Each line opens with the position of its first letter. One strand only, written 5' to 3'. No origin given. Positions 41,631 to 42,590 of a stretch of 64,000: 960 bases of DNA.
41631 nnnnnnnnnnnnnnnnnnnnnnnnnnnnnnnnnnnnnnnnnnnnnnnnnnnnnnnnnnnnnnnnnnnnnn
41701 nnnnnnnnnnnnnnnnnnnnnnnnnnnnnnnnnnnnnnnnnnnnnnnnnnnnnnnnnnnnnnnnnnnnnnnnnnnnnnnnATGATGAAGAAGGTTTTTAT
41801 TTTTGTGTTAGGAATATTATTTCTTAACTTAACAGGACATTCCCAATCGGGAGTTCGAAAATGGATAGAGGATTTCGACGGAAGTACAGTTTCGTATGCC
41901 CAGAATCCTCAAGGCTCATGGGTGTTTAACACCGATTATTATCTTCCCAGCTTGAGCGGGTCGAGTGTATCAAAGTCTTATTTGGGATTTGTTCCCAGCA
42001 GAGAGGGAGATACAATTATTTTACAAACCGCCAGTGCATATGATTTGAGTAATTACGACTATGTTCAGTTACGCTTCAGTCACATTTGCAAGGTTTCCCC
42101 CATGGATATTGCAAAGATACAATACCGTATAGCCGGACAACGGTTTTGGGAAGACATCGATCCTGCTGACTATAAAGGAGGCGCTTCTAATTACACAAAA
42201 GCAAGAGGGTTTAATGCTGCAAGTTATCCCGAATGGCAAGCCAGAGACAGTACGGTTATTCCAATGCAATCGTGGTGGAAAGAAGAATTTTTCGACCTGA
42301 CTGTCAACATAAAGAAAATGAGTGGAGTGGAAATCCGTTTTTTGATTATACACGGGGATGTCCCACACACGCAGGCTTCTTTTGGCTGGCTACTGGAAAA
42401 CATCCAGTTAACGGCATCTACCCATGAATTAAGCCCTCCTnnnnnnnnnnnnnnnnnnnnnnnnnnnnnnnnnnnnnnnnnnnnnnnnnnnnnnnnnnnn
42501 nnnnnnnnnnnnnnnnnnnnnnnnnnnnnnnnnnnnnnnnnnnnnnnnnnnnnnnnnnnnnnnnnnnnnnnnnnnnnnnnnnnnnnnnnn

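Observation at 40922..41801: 283-bp tandem repeat that includes the start codon of the giant gene: triplicated promoter/leader unit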

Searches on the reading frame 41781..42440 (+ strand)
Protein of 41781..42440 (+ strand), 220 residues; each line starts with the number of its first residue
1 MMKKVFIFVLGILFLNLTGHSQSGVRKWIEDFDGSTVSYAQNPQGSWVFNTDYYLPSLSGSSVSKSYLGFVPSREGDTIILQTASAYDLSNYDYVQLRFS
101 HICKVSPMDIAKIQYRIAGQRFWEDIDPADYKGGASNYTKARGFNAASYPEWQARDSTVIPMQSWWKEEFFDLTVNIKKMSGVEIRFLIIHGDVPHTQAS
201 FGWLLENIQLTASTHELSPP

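Call 77: find_homologous_proteins(query=window:41781-42440:+, max_evalue=1e-20)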
Query window:41781-42440:+ (220 aa): 1 proteins with E <= 1e-20 among 70 candidates.
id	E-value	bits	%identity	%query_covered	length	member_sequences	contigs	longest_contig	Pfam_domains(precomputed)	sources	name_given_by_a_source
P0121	1.5e-57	213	62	73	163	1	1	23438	-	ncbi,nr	ncbi:MAG: hypothetical protein LBH84_00940, partial [Prevotellaceae bacterium]|nr:hypothetical prote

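Call 78: find_encoding_contigs(protein=P0121, flank=4000, max_places=3)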
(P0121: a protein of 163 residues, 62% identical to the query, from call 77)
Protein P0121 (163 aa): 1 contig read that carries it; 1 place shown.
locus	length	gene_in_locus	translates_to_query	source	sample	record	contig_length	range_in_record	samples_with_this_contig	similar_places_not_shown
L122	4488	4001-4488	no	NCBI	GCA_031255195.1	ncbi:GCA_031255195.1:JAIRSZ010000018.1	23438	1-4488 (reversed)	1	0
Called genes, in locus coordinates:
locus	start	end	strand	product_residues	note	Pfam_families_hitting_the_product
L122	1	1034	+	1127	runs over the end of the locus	PF17128:DUF5107, PF14559:TPR_19 (faint), PF00515:TPR_1 (faint), PF07719:TPR_2 (faint), PF13174:TPR_6 (faint), PF13176:TPR_7 (faint), PF13181:TPR_8 (faint), PF13424:TPR_12 (weak), +4 more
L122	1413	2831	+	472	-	PF01637:ATPase_2, PF13173:AAA_14 (faint)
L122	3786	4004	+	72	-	-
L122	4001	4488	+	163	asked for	?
